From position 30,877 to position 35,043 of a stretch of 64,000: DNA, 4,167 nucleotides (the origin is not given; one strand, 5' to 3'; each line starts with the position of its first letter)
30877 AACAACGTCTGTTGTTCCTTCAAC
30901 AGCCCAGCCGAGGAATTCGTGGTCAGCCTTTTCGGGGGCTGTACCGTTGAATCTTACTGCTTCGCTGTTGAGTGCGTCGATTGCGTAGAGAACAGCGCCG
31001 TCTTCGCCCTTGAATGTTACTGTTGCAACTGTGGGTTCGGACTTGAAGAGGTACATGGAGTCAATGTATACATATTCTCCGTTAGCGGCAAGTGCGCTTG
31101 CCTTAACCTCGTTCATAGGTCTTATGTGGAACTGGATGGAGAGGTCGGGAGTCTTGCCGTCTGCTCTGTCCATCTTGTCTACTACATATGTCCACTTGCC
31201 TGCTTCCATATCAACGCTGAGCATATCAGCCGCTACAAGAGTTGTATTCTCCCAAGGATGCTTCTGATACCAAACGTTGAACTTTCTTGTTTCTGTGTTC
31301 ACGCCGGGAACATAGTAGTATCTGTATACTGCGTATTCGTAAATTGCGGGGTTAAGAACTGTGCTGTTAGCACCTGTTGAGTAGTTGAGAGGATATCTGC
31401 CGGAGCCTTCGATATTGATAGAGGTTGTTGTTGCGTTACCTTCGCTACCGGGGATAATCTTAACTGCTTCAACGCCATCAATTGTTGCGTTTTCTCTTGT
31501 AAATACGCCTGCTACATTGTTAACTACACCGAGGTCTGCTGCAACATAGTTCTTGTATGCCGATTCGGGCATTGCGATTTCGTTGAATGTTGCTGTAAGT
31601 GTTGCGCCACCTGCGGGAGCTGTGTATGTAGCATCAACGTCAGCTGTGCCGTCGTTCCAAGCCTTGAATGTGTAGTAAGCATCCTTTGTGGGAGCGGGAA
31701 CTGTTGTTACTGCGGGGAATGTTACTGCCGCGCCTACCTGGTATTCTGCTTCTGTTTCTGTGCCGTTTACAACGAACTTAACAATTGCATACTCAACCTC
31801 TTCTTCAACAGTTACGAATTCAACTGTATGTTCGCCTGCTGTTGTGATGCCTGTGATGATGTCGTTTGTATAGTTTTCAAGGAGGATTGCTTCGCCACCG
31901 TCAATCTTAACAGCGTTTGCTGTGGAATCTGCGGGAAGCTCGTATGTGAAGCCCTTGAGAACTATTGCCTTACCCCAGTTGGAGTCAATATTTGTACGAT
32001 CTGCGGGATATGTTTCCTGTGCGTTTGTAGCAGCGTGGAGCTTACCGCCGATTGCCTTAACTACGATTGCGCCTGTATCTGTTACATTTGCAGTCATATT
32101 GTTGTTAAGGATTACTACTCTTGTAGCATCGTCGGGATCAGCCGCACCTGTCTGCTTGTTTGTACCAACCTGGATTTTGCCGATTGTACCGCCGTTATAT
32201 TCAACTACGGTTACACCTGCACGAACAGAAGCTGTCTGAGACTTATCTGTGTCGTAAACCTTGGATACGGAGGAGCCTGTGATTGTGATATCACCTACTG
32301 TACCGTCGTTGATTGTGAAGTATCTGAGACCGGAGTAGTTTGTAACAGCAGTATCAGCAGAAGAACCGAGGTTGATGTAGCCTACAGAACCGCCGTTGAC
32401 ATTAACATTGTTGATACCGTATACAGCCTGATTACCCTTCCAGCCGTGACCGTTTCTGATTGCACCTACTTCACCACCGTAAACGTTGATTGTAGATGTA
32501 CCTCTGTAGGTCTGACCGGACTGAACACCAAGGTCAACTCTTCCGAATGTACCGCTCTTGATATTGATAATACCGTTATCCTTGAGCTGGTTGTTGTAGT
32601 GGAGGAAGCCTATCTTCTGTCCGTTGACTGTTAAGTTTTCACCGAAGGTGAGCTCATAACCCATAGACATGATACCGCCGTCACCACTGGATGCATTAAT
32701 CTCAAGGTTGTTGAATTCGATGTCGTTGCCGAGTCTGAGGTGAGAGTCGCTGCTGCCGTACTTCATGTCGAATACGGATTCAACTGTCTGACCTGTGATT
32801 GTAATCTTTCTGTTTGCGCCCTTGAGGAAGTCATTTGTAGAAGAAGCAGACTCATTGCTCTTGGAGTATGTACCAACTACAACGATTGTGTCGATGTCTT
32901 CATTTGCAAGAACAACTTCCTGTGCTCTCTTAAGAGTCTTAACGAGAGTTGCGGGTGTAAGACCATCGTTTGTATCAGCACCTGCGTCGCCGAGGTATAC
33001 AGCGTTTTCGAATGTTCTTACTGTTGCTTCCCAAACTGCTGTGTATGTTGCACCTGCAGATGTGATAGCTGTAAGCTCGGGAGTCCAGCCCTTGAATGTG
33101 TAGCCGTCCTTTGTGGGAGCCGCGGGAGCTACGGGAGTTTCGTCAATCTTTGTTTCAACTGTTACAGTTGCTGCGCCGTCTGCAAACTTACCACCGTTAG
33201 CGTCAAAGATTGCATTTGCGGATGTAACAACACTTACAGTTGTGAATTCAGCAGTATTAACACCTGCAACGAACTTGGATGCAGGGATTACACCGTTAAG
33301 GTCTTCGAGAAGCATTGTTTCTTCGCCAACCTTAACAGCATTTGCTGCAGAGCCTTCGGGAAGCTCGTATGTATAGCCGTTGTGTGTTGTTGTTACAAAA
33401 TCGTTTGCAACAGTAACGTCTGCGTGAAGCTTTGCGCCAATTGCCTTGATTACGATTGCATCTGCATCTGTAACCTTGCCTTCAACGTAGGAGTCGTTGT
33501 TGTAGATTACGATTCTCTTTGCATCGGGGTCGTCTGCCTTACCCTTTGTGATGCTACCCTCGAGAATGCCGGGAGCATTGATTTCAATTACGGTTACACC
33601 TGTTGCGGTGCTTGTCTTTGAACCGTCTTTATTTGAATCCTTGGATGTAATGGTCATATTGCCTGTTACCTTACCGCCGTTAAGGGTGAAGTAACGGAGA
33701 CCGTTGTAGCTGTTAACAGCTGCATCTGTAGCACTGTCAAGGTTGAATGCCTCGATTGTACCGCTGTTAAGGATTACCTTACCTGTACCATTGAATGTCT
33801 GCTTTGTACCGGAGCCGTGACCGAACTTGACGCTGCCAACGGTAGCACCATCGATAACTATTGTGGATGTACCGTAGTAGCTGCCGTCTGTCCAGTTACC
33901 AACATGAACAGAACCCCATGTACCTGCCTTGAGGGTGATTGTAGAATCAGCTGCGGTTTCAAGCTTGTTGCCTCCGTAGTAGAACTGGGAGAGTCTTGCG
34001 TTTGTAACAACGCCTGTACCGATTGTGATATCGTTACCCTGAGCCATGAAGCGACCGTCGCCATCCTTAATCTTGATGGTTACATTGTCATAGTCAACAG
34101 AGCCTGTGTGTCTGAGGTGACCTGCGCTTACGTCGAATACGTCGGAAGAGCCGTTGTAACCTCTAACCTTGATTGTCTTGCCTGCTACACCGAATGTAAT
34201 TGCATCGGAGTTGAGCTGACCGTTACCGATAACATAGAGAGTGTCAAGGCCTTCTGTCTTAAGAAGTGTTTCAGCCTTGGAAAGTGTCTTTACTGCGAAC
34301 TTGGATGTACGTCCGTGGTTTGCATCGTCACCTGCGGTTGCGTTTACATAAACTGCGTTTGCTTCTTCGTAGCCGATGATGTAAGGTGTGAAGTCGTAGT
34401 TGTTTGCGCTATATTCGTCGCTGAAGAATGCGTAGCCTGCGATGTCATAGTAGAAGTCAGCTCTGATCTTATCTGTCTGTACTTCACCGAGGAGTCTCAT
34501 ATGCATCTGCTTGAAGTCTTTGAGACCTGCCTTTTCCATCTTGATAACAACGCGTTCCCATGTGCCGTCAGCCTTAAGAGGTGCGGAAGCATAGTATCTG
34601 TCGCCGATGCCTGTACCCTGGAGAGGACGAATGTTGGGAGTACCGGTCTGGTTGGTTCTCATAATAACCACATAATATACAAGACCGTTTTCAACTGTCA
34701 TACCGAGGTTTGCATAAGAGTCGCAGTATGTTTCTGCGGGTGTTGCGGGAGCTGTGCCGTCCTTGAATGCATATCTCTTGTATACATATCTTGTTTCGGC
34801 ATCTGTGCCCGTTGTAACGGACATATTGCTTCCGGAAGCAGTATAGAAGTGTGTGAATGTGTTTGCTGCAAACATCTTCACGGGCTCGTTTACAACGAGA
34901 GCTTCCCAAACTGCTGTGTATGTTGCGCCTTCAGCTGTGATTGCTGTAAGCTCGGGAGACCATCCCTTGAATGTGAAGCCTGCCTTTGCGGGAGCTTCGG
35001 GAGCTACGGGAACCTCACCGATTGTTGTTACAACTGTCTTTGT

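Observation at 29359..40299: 3,646-aa secreted mosaic protein: stacked beta-helix modules plus CBM-like, Listeria-Bacteroides-repeat, cohesin-like and dockerin modules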

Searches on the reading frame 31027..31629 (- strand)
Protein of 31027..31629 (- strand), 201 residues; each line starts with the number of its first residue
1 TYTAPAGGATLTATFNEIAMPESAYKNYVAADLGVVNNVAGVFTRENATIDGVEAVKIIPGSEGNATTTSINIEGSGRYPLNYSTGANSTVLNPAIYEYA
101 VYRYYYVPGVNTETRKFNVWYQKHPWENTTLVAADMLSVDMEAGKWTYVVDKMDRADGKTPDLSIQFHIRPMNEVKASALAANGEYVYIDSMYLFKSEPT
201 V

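Call 12: search_protein_families(library=pfam, proteins=[window:31027-31629:-], max_evalue=10)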
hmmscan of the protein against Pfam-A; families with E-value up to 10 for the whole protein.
seq(201 aa): 1 family
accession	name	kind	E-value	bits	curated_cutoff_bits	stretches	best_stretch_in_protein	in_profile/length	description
PF02723.19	CoV_E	-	1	10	32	1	86-105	44-63/75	Coronavirus small envelope protein E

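Call 77: search_solved_structures(query=window:31027-31587:-, max_evalue=10)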
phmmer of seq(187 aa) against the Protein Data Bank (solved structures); distinct sequences matched with E-value up to 10: 5.
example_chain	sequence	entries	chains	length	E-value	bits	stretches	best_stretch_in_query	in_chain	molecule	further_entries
2v36_B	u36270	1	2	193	1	12.2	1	45-138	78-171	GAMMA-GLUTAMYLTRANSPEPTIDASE SMALL CHAIN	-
3a75_B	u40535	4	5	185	1.1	12.2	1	45-138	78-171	Gamma-glutamyltranspeptidase small chain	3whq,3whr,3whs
2nuj_A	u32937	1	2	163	1.3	11.9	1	29-70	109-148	Thioesterase superfamily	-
1nc5_A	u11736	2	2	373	1.6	11.6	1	108-144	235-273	hypothetical protein yTER | Putative glycosyl hydrolase yteR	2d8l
2gh4_A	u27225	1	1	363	2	11.3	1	108-144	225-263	Putative glycosyl hydrolase yteR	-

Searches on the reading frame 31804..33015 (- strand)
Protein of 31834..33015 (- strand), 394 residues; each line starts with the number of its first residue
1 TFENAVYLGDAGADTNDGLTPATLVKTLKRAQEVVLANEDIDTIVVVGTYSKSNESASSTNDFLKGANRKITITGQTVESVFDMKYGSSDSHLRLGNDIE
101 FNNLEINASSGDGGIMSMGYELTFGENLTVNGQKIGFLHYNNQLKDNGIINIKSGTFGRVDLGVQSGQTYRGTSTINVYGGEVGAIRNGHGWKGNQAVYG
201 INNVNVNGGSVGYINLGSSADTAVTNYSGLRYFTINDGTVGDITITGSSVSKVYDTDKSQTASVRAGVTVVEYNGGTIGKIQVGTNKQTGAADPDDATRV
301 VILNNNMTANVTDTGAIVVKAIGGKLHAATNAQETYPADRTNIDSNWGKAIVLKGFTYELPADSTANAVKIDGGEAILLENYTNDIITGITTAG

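Call 12: search_protein_families(library=pfam, proteins=[window:31834-33015:-], max_evalue=10)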
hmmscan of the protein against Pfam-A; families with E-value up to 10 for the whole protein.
seq(394 aa): 1 family
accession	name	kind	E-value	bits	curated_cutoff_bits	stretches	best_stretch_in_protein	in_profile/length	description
PF17529.7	DUF5450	-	0.053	14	25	1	306-352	99-143/161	Family of unknown function (DUF5450)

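Call 39: find_homologous_proteins(query=A4, max_evalue=0.00001)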
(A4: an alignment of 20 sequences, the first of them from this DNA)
Query A4 (20 sequences) (404 aa, profile of the alignment): 3 proteins with E <= 0.00001 among 8000 candidates.
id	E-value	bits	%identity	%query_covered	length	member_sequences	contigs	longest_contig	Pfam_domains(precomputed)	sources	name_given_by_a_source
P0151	4.9e-87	311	51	99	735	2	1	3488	PF00404.25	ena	-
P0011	2.5e-77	279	54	90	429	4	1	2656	-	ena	-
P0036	2.4e-50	190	34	32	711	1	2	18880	-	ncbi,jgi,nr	ncbi:MAG: hypothetical protein E7620_04300 [Ruminococcaceae bacterium]|nr:hypothetical protein [Osci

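Call 40: search_solved_structures(query=A4, max_evalue=10, show_alignments=2)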
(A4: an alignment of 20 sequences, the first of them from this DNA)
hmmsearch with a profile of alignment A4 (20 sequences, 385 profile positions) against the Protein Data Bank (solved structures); distinct sequences matched with E-value up to 10: 16.
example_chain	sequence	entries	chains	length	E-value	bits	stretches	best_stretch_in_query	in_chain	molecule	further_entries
3une_C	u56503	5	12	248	0.19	14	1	52-127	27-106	Proteasome subunit alpha type-7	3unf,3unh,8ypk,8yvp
7dr6_O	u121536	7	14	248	0.19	14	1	52-127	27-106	Proteasome subunit alpha type-7 | Proteasome subunit alpha type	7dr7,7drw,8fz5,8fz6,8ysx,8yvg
9qvx_D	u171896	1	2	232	0.26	13.6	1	52-127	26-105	Proteasome subunit alpha type-7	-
5m32_Q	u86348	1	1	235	0.26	13.5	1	52-127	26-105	Proteasome subunit alpha type-7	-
7b12_D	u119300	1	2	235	0.26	13.5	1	52-127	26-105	Proteasome subunit alpha type-7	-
8qys_C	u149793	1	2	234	0.26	13.5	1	52-127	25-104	Proteasome subunit alpha type-7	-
6r70_C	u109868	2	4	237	0.27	13.5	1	52-127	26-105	Proteasome subunit alpha type-7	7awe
4r3o_D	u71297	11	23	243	0.28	13.4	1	52-127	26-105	Proteasome subunit alpha type-7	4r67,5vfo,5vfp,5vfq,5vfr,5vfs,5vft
9e8g_J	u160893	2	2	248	0.28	13.4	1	52-127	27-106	Proteasome subunit alpha type-7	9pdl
1iru_D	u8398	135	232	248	0.29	13.4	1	52-127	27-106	20S proteasome | Proteasome subunit alpha type-7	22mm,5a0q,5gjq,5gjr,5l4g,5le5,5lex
22mm_j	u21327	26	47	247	0.29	13.4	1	52-127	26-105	Proteasome subunit alpha type-7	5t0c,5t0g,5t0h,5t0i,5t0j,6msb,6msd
3unb_C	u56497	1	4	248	0.34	13.1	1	52-127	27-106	Proteasome subunit alpha type-7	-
5m32_C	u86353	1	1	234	0.45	12.8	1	52-127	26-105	Proteasome subunit alpha type-7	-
6epc_D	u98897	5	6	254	0.47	12.7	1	52-126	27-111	Proteasome subunit alpha type-7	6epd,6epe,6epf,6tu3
3vnf_A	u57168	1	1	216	2.2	10.5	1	38-97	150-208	Membrane-associated protein VP24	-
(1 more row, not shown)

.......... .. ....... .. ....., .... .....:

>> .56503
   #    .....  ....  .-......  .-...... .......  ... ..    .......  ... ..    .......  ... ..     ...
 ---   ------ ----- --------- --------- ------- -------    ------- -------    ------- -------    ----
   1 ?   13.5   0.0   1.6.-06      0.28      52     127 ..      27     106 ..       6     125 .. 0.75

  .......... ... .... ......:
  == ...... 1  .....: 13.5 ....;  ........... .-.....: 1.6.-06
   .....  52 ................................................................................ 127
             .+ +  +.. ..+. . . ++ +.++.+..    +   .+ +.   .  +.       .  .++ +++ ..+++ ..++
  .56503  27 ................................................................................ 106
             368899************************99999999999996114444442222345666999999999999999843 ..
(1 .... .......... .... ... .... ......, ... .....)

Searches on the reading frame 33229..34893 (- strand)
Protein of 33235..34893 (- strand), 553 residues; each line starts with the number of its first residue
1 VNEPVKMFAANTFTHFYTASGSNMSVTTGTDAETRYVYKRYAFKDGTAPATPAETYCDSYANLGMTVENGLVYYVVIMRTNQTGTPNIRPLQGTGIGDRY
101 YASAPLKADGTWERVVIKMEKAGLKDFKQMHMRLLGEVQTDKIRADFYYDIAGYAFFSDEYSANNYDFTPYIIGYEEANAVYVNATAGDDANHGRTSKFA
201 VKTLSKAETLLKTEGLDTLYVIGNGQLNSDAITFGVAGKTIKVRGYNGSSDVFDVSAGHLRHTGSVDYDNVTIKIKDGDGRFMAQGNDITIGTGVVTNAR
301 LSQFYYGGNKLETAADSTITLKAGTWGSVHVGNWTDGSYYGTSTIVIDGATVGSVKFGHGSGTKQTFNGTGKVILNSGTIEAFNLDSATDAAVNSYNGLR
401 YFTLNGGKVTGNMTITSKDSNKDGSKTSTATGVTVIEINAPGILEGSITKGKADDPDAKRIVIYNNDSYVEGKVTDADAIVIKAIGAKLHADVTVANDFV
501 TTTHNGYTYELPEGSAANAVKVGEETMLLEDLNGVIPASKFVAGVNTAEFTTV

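Call 16: find_homologous_proteins(query=window:33235-34893:-, max_evalue=0.001)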
Query seq(553 aa): the 8000 candidates sharing most words with the query were scored; none scored E <= 0.001.

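Call 64: predict_structure(alignment_id=A6)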
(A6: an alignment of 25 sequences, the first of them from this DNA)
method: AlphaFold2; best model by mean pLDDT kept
length: 555 residues; sequences in the alignment: 25
mean_pLDDT: 85.1   pTM: 0.75
mean pLDDT of the five models: 85.1, 84.3, 84.0, 81.9, 81.9
residues with pLDDT >= 90: 277; 70-90: 184; 50-70: 88; < 50: 6
segments of 3 or more residues with pLDDT < 50: 388-391
pLDDT, mean of each block of 10 residues (from residue 1): 61 58 79 79 76 63 78 92 88 80 90 93 82 69 81 89 82 75 94 92 93 96 74 89 93 85 94 79 91 89 68 81 91 82 96 85 79 97 72 76 98 76 60 95 95 76 96 96 98 93 97 98 97 98 98 91
secondary structure, 60 per line:
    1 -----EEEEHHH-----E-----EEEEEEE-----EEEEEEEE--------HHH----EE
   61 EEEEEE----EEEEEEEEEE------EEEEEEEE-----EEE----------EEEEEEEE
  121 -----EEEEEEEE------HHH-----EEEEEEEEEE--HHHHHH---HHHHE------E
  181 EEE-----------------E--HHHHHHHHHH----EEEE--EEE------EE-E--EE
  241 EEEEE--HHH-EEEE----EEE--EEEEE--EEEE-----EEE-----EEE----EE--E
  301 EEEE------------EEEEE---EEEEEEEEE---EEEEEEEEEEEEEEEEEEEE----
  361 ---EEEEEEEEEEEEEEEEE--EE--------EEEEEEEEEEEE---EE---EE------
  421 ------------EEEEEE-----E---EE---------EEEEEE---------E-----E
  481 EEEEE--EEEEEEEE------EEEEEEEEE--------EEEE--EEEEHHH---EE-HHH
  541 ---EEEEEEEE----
elements in order: E6-9 E24-30 E36-43 E59-66 E71-80 E87-94 E100-102 E113-120 E126-133 E148-157 H160-165 H169-172 E180-183 H204-213 E218-221 E224-226 E239-245 E252-255 E260-262 E265-269 E272-275 E281-283 E289-291 E300-304 E317-321 E325-333 E337-356 E364-380 E393-404 E433-438 E459-464 E480-485 E488-495 E502-510 E519-522 E525-528 E544-551

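Call 66: fold_search(model_id=the predicted structure, library=pdb)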
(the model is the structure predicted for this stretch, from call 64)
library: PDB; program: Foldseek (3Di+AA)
matches with E <= 10: 1352; with E <= 0.001: 3
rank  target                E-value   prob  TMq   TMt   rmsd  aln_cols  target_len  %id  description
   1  4mgs                  5.0e-04  1.00  0.19  0.59   4.9       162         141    9  BiXyn10A CBM1 APO (released 2014-08-20)
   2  4qpw_A                7.6e-04  1.00  0.19  0.60   4.7       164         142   10  BiXyn10A CBM1 with Xylohexaose Bound (released 2014-08-13)
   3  2wys_B                9.2e-04  1.00  0.20  0.21  15.9       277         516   10  High resolution crystallographic structure of the Clostridium thermocellum N-terminal endo-1,4-beta-D-xylanase 10B (Xy (released 2010-08-25)
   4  8a28_A                1.1e-03  1.00  0.20  0.27   5.3       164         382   12  Structure of the astacin zymogen of LAST-MAM from Limulus polyphemus (released 2022-10-19)
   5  1gmm                  1.6e-03  1.00  0.18  0.64   4.4       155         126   10  Carbohydrate binding module CBM6 from xylanase U Clostridium thermocellum (released 2001-11-28)
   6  7c7d_A                1.6e-03  0.85  0.20  0.20  20.4       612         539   11  Crystal structure of the catalytic unit of thermostable GH87 alpha-1,3-glucanase from Streptomyces thermodiastaticus s (released 2020-11-11)
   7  2y64_A                1.7e-03  1.00  0.20  0.55   5.1       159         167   11  Xylopentaose binding mutated (X-2 L110F) CBM4-2 Carbohydrate Binding Module from a Thermostable Rhodothermus marinus X (released 2012-03-07)
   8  2w5f_B                1.9e-03  1.00  0.17  0.19  14.7       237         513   11  High resolution crystallographic structure of the Clostridium thermocellum N-terminal endo-1,4-beta-D-xylanase 10B (Xy (released 2010-01-19)
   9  1k42_MODEL_1_A        2.0e-03  1.00  0.20  0.54   5.0       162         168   12  The Solution Structure of the CBM4-2 Carbohydrate Binding Module from a Thermostable Rhodothermus marinus Xyla (released 2002-05-29)
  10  2v4v                  2.1e-03  1.00  0.19  0.65   4.2       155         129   12  Crystal Structure of a Family 6 Carbohydrate-Binding Module from Clostridium cellulolyticum in complex with xylose (released 2009-10-13)
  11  5la1                  2.2e-03  1.00  0.16  0.19   5.4       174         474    8  The mechanism by which arabinoxylanases can recognise highly decorated xylans (released 2016-08-31)
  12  1wcu                  2.3e-03  1.00  0.18  0.54   4.8       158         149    5  CBM29_1, A Family 29 Carbohydrate Binding Module from Piromyces equi (released 2005-03-31)
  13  1uxz_A                2.7e-03  1.00  0.18  0.62   4.4       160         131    8  Carbohydrate binding module (CBM6cm-2) from Cellvibrio mixtus lichenase 5A (released 2004-03-11)
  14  1uy0_A                2.8e-03  1.00  0.18  0.62   4.3       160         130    8  Carbohydrate binding module (CBM6cm-2) from Cellvibrio mixtus lichenase 5A in complex with glc-1,3-glc-1,4-glc-1,3-glc (released 2004-03-11)
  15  5la2_A                3.0e-03  1.00  0.18  0.21   5.3       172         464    8  The mechanism by which arabinoxylanases can recognise highly decorated xylans (released 2016-08-31)
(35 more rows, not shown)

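Call 70: fold_search(model_id=the predicted structure, library=viral)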
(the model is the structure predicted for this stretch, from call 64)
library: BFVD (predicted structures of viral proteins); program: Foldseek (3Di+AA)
matches with E <= 10: 1321; with E <= 0.001: 23
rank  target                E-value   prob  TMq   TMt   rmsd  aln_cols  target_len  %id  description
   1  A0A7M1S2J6            2.8e-06  1.00  0.17  0.10  20.5       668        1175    9  Right handed beta helix domain-containing protein [uncultured phage cr126_1]
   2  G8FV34                8.5e-05  1.00  0.21  0.18  12.1       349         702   10  Minor tail protein [Pediococcus phage cIP1]
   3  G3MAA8                8.9e-05  0.57  0.13  0.12  20.9       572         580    9  Gp367 [Bacillus phage G]
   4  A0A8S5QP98            1.2e-04  0.96  0.18  0.08  25.9       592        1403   11  Tail protein [Siphoviridae sp. ctgBD49]
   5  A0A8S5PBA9            1.6e-04  1.00  0.18  0.18  11.2       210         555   13  S-layer associated multidomain endoglucanase 16 carbohydrate binding module-2.9A [Siphoviridae sp. ctYtb10]
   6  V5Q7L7                1.6e-04  1.00  0.20  0.27  18.7       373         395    9  Tail fiber protein [Xylella phage Paz]
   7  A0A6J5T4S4            1.7e-04  0.94  0.15  0.21  19.8       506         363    8  Uncharacterized protein [uncultured Caudovirales phage]
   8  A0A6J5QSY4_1          1.9e-04  0.99  0.19  0.10  16.3       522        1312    8  Carbohydrate-binding, CenC-like [uncultured Caudovirales phage]
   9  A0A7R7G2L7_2          2.3e-04  0.98  0.19  0.10  20.1       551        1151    9  (no name in the UniProt tables at hand)
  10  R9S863                2.5e-04  1.00  0.18  0.21  11.0       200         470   12  Uncharacterized protein [Prochlorococcus phage P-SSM3]
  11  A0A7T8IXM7            2.6e-04  1.00  0.26  0.14  25.8       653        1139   10  (no name in the UniProt tables at hand)
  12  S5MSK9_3              2.6e-04  0.57  0.14  0.08  28.4       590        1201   12  Tail fiber protein [Bacillus phage JL]
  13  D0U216                2.8e-04  1.00  0.21  0.23   4.8       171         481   16  Uncharacterized protein [Clavibacter phage CMP1]
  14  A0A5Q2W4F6            2.9e-04  1.00  0.21  0.11   4.5       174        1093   11  (no name in the UniProt tables at hand)
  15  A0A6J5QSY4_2          2.9e-04  1.00  0.19  0.09  19.3       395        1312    8  Carbohydrate-binding, CenC-like [uncultured Caudovirales phage]
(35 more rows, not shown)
